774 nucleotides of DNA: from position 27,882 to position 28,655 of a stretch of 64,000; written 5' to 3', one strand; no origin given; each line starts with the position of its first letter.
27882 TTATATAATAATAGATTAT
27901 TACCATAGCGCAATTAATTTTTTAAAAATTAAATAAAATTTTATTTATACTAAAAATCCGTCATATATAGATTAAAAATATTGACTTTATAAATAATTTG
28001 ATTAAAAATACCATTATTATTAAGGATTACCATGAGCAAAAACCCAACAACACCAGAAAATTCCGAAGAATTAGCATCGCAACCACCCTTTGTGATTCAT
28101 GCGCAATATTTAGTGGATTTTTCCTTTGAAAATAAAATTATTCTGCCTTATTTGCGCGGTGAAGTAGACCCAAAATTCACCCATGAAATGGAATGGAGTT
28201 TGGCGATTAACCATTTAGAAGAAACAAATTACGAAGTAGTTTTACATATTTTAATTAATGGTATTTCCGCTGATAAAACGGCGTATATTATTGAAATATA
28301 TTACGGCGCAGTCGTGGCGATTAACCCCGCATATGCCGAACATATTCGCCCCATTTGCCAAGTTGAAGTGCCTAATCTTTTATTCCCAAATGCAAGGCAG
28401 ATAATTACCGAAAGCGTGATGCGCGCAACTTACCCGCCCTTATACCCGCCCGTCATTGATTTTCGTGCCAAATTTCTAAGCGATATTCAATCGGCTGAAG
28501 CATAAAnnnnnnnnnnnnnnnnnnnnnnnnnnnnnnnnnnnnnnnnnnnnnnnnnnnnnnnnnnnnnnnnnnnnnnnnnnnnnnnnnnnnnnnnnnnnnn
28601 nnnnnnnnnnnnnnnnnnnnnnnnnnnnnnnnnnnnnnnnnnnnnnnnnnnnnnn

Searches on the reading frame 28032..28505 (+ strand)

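Call 40: search_protein_families(library=pfam, proteins=[window:28032-28505:+], max_evalue=0.00001)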
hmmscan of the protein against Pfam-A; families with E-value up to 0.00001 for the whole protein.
window:28032-28505:+ (157 aa): 1 family
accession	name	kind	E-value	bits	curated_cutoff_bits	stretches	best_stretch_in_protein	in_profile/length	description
PF02556.19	SecB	-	5.3e-27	94.9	26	1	15-153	3-139/141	Preprotein translocase subunit SecB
